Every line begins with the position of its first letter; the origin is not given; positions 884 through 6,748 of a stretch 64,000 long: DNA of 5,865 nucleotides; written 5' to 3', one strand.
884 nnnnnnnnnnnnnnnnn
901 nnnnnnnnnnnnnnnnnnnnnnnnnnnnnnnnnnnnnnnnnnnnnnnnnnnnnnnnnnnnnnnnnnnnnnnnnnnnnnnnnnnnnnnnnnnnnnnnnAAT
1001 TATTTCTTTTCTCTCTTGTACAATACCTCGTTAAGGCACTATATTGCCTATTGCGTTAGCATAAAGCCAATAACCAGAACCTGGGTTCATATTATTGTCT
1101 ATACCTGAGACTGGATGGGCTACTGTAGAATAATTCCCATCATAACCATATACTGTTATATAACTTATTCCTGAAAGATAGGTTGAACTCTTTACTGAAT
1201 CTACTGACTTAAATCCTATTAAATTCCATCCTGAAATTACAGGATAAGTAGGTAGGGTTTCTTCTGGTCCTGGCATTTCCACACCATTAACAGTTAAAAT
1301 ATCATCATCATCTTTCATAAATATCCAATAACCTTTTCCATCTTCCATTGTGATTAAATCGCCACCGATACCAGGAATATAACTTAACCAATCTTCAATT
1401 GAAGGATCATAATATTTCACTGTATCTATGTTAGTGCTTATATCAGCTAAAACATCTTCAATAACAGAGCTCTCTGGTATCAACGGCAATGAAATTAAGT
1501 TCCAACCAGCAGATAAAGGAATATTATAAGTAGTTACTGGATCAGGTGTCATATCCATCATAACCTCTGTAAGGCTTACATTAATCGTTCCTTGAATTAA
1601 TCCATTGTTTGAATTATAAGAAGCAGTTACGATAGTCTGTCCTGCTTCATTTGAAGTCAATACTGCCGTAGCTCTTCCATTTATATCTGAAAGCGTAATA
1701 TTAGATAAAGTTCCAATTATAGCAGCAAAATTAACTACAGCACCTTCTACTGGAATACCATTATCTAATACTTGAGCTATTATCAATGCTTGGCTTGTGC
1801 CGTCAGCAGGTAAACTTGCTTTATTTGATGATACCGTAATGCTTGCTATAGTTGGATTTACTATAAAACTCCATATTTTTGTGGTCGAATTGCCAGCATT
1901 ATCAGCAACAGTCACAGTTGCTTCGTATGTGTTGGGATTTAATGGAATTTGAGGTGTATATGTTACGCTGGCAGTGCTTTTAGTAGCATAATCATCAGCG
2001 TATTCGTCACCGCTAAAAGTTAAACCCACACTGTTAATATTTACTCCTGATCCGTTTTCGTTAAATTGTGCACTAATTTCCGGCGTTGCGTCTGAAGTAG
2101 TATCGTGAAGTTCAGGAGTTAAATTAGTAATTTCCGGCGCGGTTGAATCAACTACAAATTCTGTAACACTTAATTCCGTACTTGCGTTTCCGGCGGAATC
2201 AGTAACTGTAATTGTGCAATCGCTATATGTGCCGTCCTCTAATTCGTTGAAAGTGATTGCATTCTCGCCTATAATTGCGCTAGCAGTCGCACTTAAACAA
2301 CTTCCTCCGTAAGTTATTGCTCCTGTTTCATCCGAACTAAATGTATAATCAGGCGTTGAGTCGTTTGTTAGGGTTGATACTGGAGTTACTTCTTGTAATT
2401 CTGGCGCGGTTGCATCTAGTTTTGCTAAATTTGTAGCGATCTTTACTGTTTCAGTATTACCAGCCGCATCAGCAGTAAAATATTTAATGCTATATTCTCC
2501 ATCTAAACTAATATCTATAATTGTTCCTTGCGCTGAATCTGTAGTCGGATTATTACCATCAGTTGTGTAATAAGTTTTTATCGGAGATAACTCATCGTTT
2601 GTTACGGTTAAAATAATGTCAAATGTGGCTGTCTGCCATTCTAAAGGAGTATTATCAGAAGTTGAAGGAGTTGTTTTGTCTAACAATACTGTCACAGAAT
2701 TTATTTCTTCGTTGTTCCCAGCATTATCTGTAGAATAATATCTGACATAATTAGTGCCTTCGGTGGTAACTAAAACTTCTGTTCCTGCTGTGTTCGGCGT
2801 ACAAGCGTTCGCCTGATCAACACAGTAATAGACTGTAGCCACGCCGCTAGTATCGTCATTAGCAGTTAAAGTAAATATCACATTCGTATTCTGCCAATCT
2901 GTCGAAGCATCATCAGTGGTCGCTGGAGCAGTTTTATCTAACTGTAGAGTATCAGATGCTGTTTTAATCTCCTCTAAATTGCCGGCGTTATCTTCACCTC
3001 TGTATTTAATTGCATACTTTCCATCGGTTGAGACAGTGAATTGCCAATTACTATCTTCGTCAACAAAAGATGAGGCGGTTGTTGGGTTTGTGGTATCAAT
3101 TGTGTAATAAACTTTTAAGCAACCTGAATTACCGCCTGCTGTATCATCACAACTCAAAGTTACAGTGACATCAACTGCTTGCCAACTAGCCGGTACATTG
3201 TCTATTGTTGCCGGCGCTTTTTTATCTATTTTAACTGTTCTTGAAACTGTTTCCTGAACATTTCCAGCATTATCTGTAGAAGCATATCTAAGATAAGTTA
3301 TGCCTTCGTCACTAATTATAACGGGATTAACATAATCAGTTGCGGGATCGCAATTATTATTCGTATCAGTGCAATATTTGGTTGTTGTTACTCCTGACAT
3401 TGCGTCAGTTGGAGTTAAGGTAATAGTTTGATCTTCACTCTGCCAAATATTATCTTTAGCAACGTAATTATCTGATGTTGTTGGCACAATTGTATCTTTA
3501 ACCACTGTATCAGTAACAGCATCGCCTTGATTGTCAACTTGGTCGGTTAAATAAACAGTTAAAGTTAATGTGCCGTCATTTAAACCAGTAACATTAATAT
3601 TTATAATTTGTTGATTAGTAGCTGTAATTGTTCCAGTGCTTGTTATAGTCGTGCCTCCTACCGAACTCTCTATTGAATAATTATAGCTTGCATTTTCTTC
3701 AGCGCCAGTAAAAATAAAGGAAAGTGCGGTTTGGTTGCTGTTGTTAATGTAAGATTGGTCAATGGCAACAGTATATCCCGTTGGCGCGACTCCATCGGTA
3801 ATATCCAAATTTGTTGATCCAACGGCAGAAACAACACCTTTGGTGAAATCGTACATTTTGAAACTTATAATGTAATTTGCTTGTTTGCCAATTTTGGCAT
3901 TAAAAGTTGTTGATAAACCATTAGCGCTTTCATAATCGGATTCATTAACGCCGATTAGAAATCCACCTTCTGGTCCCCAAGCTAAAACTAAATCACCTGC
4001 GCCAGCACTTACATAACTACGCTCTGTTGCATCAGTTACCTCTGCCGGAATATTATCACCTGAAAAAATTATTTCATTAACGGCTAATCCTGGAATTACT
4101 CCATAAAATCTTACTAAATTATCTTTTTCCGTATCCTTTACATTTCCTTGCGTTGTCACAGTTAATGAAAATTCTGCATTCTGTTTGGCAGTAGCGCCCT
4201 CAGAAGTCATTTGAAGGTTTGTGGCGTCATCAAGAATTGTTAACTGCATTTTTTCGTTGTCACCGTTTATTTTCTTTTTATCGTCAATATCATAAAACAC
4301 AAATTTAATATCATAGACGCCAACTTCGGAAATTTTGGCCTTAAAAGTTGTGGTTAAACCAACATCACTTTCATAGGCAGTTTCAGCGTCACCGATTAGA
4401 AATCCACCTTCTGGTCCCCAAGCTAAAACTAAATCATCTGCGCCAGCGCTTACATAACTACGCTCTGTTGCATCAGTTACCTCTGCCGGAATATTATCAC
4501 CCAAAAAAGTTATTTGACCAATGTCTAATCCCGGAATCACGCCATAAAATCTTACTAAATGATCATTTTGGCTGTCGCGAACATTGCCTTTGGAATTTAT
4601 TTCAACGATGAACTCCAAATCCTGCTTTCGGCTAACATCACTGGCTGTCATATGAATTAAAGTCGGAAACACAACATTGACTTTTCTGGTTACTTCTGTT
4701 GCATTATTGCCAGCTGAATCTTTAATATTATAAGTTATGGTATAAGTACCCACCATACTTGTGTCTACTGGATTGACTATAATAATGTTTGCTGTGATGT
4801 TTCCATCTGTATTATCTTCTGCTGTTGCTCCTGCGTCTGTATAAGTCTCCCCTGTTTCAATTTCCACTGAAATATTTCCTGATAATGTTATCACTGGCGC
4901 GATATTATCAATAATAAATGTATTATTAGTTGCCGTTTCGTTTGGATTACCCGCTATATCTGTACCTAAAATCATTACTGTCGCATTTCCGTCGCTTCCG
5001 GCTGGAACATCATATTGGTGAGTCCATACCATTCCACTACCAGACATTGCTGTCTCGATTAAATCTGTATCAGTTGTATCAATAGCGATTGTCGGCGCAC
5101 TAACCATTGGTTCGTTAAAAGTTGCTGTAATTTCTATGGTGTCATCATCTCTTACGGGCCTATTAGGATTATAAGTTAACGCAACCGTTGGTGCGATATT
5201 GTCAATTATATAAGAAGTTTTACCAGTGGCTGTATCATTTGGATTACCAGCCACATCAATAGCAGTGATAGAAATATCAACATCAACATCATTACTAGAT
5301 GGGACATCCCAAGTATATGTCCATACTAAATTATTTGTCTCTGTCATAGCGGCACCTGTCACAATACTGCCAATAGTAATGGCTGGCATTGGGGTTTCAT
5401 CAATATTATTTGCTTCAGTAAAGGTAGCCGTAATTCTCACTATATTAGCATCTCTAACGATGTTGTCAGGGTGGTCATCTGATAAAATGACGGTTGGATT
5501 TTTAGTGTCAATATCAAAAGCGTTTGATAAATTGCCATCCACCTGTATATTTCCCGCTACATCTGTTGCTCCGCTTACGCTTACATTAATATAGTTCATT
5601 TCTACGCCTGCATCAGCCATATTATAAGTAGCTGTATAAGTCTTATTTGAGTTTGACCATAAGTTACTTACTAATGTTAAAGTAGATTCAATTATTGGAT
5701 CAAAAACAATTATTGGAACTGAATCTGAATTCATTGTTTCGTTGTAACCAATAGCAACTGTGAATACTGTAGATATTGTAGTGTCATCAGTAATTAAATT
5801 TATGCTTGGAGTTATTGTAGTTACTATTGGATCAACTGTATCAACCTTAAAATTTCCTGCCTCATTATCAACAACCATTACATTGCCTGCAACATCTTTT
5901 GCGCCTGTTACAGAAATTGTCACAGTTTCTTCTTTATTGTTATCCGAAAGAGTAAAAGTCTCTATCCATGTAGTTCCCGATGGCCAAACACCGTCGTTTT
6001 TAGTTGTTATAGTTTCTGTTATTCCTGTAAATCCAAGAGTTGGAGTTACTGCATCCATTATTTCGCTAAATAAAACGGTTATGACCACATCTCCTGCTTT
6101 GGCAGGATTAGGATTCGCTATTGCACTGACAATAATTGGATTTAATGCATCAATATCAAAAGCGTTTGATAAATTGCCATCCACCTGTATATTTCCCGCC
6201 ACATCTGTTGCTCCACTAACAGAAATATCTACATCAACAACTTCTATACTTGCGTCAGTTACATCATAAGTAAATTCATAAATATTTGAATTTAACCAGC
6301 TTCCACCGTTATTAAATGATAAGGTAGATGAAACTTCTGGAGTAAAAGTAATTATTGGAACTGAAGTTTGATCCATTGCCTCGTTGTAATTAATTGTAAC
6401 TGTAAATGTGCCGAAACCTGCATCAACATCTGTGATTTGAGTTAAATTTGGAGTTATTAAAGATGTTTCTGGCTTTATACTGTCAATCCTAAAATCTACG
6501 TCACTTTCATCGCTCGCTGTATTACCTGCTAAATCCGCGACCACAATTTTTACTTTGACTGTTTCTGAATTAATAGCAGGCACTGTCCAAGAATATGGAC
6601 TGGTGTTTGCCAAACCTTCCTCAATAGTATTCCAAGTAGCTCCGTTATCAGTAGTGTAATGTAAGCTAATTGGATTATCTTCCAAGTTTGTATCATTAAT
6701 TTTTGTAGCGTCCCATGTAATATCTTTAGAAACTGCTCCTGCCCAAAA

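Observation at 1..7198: Second cohesin-like / dockerin pair sits beside a 2055-aa adhesin-like giant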

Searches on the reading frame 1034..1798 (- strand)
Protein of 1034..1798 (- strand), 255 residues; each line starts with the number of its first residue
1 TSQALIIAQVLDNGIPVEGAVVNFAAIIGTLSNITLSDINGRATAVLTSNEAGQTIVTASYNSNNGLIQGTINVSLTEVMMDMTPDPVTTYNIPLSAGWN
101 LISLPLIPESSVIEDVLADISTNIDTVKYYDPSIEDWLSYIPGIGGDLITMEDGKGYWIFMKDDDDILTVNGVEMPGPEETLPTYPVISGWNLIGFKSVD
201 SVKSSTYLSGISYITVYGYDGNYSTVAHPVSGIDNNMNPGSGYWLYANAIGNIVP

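Call 88: search_protein_families(library=pfam, proteins=[window:1034-1798:-], max_evalue=0.05)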
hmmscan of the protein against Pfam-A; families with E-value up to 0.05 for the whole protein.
window:1034-1798:- (255 aa): 2 families
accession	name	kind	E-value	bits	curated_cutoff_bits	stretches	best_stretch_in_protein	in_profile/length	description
PF02369.22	Big_1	-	3.3e-07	30.7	34.9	1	6-66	21-85/93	Bacterial Ig-like domain (group 1)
PF09134.16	Invasin_D3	-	4.2e-05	24.4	33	1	4-72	22-91/98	Invasin, domain 3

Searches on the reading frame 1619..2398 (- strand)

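Call 88: search_protein_families(library=pfam, proteins=[window:1619-2398:-], max_evalue=0.05)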
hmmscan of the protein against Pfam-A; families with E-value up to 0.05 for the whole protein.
window:1619-2398:- (260 aa): 8 families
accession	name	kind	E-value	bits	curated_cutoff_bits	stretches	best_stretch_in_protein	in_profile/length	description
PF19077.6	Big_13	-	3.6e-12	47.1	27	2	9-84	22-101/102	Bacterial Ig-like domain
PF02369.22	Big_1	-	3.5e-10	40.3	34.9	1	187-260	2-79/93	Bacterial Ig-like domain (group 1)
PF09134.16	Invasin_D3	-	3.7e-08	34.2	33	1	185-259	3-80/98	Invasin, domain 3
PF13205.12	Big_5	-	5.8e-07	30.6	23.6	1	84-178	1-103/105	Bacterial Ig-like domain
PF13750.12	Big_3_3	-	0.00059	20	27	1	50-182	9-148/157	Bacterial Ig-like domain (group 3)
PF15418.12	DUF4625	-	0.0033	18.2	27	0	132-174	81-124/131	Domain of unknown function (DUF4625)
PF12245.14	Big_3_2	-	0.0034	18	23.3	0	140-173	73-112/122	Bacterial Ig-like domain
PF20164.4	GspA_SrpA_N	-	0.029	15.2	27.4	0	61-86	91-114/117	GspA/SrpA SigLec-like domain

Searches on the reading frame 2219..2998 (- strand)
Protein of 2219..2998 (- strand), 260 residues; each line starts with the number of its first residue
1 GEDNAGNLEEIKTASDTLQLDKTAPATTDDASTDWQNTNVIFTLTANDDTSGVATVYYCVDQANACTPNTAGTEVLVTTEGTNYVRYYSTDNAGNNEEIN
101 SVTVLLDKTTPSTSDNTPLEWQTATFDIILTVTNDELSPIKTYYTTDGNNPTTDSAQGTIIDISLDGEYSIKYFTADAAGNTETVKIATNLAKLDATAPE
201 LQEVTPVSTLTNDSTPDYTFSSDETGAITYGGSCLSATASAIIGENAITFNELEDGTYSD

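Call 88: search_protein_families(library=pfam, proteins=[window:2219-2998:-], max_evalue=0.05)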
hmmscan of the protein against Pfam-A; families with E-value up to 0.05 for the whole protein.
window:2219-2998:- (260 aa): 6 families
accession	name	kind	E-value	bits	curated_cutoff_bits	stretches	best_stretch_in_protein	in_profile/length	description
PF13290.12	CHB_HEX_C_1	-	1.7e-06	28.3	22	1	135-185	16-65/67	Chitobiase/beta-hexosaminidase C-terminal domain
PF24893.1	DUF7743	-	0.00013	22.1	27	1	21-113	3-104/120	Domain of unknown function (DUF7743)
PF13287.12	Fn3_assoc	-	0.002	18.7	23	1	141-186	11-55/59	Fn3 associated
PF12245.14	Big_3_2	-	0.0025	18.4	23.3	0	153-185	81-113/122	Bacterial Ig-like domain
PF02494.22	HYR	-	0.01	16.6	21.7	0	33-97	20-73/81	HYR domain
PF16403.11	Bact_surface_Ig-like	-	0.021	15.3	27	1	155-186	36-66/71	Bacterial surface protein, Ig-like domain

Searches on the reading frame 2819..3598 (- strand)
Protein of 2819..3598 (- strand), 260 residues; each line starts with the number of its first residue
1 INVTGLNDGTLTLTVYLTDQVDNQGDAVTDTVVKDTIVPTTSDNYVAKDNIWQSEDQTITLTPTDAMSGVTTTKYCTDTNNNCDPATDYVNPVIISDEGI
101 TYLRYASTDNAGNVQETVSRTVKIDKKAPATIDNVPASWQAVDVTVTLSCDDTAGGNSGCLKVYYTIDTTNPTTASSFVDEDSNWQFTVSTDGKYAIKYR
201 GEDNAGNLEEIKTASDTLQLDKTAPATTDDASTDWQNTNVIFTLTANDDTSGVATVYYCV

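Call 88: search_protein_families(library=pfam, proteins=[window:2819-3598:-], max_evalue=0.05)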
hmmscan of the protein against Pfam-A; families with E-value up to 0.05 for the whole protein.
window:2819-3598:- (260 aa): 6 families
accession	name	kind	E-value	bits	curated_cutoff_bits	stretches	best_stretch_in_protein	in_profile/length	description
PF13290.12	CHB_HEX_C_1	-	3.5e-06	27.3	22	1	143-213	9-67/67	Chitobiase/beta-hexosaminidase C-terminal domain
PF24893.1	DUF7743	-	0.00014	22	27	1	221-257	3-39/120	Domain of unknown function (DUF7743)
PF13287.12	Fn3_assoc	-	0.00036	21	23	1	155-213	10-56/59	Fn3 associated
PF19077.6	Big_13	-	0.0015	19.4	27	1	163-212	43-94/102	Bacterial Ig-like domain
PF18573.7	BclA_C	-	0.0026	18.1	38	1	173-249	26-100/128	BclA C-terminal domain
PF12975.13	DUF3859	-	0.04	14.3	24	0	5-54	49-97/123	Domain of unknown function (DUF3859)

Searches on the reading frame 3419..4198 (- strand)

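Call 88: search_protein_families(library=pfam, proteins=[window:3419-4198:-], max_evalue=0.05)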
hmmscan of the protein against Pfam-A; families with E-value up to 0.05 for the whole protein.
window:3419-4198:- (260 aa): 1 family
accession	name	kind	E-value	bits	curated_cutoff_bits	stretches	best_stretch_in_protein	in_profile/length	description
PF14292.12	SusE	-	0.014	16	25.2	1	152-213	28-91/106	SusE outer membrane protein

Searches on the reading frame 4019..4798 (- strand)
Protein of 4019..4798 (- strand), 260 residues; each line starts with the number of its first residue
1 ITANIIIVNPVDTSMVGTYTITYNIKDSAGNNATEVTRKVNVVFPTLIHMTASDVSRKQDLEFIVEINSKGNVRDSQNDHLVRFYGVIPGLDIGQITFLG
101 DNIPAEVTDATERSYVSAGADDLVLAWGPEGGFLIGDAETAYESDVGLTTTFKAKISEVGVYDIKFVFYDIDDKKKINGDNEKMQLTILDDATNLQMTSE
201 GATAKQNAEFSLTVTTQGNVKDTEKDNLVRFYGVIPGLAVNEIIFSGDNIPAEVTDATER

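Call 88: search_protein_families(library=pfam, proteins=[window:4019-4798:-], max_evalue=0.05)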
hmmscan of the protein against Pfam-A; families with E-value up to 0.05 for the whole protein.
window:4019-4798:- (260 aa): 7 families
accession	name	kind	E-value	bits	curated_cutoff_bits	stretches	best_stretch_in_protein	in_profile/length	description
PF16403.11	Bact_surface_Ig-like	-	8.3e-10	39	27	1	1-42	31-71/71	Bacterial surface protein, Ig-like domain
PF14746.11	WASH-7_C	-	0.0004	20.6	25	0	58-96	23-60/175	WASH complex subunit 7, C-terminal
PF14436.11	EndoU_bacteria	-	0.007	17.2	25.3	0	17-48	45-75/129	Bacterial EndoU nuclease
PF18981.6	InlK_D3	-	0.021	15.3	25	1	11-42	44-75/75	Internalin K domain (D3/D4)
PF24449.1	T4_y05I_N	-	0.026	15.6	24.9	0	49-93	31-72/99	y05I-like putative transcription factor N-terminal domain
PF02494.22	HYR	-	0.034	14.9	21.7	0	10-41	50-80/81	HYR domain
PF19077.6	Big_13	-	0.039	14.9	27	0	15-40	73-98/102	Bacterial Ig-like domain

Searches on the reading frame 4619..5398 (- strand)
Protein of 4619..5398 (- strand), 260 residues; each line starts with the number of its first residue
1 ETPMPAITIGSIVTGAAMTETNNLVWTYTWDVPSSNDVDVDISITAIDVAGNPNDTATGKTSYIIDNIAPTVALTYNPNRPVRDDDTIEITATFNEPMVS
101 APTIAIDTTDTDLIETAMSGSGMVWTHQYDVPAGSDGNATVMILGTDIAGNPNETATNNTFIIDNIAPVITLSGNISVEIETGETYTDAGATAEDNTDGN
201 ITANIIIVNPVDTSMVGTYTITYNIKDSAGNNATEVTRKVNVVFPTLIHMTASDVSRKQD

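Call 88: search_protein_families(library=pfam, proteins=[window:4619-5398:-], max_evalue=0.05)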
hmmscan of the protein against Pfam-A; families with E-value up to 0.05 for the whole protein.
window:4619-5398:- (260 aa): 6 families
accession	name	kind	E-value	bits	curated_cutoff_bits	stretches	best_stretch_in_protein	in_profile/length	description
PF16403.11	Bact_surface_Ig-like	-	5.2e-21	74.9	27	1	170-242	1-71/71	Bacterial surface protein, Ig-like domain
PF13750.12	Big_3_3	-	1.4e-07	31.7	27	1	125-174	3-52/157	Bacterial Ig-like domain (group 3)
PF19077.6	Big_13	-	7.9e-07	30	27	1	103-164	42-101/102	Bacterial Ig-like domain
PF02494.22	HYR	-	0.00049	20.8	21.7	1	164-241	2-80/81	HYR domain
PF18981.6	InlK_D3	-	0.004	17.6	25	1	186-242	23-75/75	Internalin K domain (D3/D4)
PF12245.14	Big_3_2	-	0.016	15.8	23.3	0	213-240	91-118/122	Bacterial Ig-like domain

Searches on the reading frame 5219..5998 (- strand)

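Call 88: search_protein_families(library=pfam, proteins=[window:5219-5998:-], max_evalue=0.05)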
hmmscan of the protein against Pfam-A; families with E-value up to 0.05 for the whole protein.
window:5219-5998:- (260 aa): 2 families
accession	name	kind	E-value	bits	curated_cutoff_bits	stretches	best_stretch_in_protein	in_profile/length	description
PF19078.6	Big_12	-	0.00025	21.6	27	2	74-162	17-101/102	Bacterial Ig-like domain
PF23033.1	DUF7034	-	0.00075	20.1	27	1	61-152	7-97/119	Domain of unknown function (DUF7034)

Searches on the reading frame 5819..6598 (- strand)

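Call 88: search_protein_families(library=pfam, proteins=[window:5819-6598:-], max_evalue=0.05)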
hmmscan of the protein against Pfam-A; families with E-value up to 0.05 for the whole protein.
window:5819-6598:- (260 aa): 1 family
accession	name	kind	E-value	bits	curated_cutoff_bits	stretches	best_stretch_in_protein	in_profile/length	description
PF19078.6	Big_12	-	0.024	15.3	27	0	207-247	55-97/102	Bacterial Ig-like domain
